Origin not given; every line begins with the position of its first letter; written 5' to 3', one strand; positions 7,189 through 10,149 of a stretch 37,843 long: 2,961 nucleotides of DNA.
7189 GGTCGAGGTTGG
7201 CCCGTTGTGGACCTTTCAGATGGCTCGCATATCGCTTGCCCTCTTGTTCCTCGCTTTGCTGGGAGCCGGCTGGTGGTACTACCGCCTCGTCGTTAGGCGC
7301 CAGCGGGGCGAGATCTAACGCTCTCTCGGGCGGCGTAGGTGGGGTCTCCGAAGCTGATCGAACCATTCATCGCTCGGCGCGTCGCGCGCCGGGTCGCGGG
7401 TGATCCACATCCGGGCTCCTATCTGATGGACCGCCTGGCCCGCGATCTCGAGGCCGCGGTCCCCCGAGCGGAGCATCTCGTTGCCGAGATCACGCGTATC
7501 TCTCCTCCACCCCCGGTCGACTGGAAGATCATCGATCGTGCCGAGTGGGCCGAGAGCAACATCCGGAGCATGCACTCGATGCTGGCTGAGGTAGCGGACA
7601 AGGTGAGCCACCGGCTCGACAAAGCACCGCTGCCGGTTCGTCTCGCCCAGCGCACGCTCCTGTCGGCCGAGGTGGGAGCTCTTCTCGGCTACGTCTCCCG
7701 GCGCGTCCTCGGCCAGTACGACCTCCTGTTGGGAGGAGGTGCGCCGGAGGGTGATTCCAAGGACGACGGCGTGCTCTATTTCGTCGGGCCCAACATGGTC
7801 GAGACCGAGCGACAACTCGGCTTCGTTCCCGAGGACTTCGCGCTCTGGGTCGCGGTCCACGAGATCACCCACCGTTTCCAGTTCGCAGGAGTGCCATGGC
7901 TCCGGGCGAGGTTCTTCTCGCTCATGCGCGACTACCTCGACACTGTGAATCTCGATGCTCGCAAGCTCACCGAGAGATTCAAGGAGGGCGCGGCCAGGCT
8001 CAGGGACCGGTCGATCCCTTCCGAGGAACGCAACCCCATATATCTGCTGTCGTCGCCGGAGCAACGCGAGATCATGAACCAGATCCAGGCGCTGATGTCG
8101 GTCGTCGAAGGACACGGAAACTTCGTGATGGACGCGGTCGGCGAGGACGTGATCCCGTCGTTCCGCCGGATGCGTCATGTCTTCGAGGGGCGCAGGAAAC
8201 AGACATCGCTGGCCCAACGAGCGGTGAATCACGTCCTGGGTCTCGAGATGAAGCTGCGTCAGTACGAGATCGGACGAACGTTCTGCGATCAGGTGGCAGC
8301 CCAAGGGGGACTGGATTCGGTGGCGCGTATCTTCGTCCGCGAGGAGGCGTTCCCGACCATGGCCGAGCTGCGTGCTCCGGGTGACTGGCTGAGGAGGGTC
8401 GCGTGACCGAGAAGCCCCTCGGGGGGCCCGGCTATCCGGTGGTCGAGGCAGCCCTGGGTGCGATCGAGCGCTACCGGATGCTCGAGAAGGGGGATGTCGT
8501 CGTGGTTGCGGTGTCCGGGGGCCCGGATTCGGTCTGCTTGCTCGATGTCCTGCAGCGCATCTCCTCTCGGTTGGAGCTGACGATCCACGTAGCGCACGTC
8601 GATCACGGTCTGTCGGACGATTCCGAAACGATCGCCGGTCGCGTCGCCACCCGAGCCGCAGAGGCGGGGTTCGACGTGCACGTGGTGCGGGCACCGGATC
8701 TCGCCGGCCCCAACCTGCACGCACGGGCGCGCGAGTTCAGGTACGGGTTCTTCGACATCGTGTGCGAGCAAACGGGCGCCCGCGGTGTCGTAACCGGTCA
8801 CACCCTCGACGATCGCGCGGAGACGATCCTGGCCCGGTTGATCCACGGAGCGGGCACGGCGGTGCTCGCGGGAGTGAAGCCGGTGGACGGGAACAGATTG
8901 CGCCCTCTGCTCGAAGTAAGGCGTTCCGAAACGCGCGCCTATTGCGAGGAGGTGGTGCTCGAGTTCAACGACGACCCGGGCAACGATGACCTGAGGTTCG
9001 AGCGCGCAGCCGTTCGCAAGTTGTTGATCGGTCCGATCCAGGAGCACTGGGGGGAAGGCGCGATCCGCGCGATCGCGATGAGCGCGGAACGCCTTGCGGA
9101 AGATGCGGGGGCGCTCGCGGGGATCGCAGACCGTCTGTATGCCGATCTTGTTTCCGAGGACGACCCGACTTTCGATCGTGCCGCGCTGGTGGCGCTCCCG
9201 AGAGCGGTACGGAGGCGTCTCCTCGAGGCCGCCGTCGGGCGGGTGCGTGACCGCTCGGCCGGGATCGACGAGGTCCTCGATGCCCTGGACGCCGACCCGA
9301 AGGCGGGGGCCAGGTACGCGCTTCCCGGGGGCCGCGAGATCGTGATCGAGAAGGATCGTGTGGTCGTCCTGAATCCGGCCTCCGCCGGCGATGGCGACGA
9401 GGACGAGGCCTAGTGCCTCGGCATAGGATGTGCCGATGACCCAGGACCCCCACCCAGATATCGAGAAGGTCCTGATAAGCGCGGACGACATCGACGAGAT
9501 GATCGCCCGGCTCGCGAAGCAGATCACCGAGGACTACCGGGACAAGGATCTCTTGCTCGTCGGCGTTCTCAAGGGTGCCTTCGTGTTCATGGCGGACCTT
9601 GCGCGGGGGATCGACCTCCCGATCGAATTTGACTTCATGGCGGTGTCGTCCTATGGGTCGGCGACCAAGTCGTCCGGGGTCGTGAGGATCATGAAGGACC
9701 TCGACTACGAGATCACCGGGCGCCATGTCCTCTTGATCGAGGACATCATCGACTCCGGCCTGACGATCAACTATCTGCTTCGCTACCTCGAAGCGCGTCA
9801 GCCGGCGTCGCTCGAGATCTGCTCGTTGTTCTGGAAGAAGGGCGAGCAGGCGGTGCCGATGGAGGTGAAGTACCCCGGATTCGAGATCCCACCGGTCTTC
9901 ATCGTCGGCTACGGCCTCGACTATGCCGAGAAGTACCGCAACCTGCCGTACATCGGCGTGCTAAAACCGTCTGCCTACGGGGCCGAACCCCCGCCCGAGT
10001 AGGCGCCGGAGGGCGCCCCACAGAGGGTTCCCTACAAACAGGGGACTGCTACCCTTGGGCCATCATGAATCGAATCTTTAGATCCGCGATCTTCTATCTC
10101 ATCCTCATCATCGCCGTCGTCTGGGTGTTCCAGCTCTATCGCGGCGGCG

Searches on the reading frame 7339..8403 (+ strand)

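Call 38: search_protein_families(library=pfam, proteins=[window:7339-8403:+], max_evalue=0.00001)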
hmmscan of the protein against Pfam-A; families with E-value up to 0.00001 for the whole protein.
window:7339-8403:+ (355 aa): 1 family
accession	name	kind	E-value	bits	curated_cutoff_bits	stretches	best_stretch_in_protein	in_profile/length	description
PF10103.15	Zincin_2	-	4.6e-78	263.3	25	1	11-351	5-344/344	Zincin-like metallopeptidase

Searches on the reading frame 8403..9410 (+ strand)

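Call 38: search_protein_families(library=pfam, proteins=[window:8403-9410:+], max_evalue=0.00001)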
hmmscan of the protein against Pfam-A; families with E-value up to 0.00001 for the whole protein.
window:8403-9410:+ (336 aa): 1 family
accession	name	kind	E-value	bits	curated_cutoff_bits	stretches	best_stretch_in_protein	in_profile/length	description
PF01171.26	ATP_bind_3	-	2.3e-40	138.7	27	1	33-206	2-181/182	PP-loop family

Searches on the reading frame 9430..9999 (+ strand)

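Call 38: search_protein_families(library=pfam, proteins=[window:9430-9999:+], max_evalue=0.00001)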
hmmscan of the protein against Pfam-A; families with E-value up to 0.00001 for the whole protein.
window:9430-9999:+ (190 aa): 1 family
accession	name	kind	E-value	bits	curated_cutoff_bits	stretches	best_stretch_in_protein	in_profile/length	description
PF00156.33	Pribosyltran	-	1.6e-27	96.2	26.3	1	19-165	3-157/158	Phosphoribosyl transferase domain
